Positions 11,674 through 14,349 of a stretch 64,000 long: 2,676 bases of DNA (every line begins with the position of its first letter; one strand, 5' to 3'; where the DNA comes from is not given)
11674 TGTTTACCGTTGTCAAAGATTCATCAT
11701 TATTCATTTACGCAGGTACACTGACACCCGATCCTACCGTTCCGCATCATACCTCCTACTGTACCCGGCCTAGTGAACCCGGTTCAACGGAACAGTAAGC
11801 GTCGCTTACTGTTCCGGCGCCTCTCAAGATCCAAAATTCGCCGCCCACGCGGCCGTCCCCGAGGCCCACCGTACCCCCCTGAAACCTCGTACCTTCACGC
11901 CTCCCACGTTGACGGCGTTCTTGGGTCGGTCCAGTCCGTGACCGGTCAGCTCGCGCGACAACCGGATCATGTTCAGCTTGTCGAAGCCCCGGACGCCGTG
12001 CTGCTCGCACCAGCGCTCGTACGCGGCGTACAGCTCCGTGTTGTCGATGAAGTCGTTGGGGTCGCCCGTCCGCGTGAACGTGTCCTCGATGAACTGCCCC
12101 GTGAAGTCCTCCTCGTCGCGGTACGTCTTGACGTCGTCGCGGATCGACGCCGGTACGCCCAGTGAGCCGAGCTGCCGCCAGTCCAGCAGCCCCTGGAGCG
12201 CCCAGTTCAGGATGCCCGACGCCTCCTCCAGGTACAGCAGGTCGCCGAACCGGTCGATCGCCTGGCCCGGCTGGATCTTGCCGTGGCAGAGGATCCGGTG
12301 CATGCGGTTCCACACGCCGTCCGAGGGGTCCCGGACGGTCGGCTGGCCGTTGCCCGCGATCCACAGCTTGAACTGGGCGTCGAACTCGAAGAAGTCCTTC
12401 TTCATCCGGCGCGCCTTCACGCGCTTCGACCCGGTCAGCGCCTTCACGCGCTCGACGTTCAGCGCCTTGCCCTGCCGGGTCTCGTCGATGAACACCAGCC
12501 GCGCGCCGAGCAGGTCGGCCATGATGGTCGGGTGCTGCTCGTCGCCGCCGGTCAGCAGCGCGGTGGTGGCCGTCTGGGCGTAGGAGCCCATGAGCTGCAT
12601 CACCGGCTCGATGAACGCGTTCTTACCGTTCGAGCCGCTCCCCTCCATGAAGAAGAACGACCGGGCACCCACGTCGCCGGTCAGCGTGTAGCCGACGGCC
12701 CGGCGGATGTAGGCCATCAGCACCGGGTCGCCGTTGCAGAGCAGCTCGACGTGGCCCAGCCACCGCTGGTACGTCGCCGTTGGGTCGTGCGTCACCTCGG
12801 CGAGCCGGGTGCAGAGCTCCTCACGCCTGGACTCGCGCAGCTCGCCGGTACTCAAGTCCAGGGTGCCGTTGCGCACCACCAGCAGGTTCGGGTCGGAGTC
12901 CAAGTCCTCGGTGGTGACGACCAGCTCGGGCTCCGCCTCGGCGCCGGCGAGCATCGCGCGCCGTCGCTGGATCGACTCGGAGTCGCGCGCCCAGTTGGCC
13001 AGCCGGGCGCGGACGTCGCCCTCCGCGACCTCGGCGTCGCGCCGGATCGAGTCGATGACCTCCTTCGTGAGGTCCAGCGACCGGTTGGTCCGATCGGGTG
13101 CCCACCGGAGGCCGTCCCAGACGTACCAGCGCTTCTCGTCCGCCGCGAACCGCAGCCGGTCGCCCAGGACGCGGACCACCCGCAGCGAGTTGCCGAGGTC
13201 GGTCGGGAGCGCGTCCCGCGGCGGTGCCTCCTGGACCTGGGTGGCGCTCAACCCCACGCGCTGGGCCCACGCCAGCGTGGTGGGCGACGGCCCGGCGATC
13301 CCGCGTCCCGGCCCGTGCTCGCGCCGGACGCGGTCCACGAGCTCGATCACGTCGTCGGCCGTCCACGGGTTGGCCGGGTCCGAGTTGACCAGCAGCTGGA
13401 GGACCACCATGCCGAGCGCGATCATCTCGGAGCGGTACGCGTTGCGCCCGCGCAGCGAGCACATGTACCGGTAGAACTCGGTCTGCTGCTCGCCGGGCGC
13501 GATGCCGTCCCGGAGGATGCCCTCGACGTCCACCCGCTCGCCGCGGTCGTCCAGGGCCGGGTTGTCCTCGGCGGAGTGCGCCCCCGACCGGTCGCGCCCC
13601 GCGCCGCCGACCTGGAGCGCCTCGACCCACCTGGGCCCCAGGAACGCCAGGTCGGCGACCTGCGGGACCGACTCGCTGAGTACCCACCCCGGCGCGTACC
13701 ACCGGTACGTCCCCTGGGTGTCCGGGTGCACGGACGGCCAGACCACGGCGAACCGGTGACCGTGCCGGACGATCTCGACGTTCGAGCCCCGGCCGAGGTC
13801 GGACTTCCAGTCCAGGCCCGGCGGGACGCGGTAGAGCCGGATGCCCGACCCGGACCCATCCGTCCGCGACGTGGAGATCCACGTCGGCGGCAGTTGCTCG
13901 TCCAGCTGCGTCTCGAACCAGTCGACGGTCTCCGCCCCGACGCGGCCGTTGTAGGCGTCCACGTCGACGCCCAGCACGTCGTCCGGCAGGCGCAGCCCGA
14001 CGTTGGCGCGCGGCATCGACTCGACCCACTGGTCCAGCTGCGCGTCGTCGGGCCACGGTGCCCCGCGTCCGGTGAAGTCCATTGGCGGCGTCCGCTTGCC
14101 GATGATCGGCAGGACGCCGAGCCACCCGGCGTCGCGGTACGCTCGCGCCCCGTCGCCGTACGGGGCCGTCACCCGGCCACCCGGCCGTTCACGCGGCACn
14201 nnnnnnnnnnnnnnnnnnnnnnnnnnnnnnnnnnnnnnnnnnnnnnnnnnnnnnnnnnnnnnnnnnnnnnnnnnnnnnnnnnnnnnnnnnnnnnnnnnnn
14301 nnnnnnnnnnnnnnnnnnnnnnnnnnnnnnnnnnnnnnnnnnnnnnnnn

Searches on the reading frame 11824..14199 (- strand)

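Call 53: search_protein_families(library=phrogs, proteins=[window:11824-14199:-], max_evalue=0.00001)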
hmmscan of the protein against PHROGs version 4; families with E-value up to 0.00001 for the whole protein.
window:11824-14199:- (791 aa): 10 families
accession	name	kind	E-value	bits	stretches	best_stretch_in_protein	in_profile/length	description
phrog_1156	-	DNA, RNA and nucleotide metabolism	1.5e-136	458.1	1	12-780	11-827/855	DNA primase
phrog_6088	-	DNA, RNA and nucleotide metabolism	5.2e-92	310.6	1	318-780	318-765/772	DNA primase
phrog_2478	-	DNA, RNA and nucleotide metabolism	6.8e-87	293.4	1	317-777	390-839/854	DNA polymerase/primase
phrog_1829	-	DNA, RNA and nucleotide metabolism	4.4e-84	284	1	331-787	323-764/772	DNA primase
phrog_16950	-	DNA, RNA and nucleotide metabolism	3.9e-63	214.6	1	323-745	357-803/843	DNA primase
phrog_864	-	DNA, RNA and nucleotide metabolism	1.5e-49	170.4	1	426-776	275-623/1064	DNA primase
phrog_1883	-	DNA, RNA and nucleotide metabolism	2.7e-45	156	1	419-735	396-713/756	DNA helicase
phrog_11515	-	DNA, RNA and nucleotide metabolism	2.9e-31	109.3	1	13-200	9-199/787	DNA polymerase/primase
phrog_7601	-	unknown function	1.5e-28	101.1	1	496-738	3-240/289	-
phrog_695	-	DNA, RNA and nucleotide metabolism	1.1e-13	51.8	1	20-175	13-160/704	DNA polymerase/primase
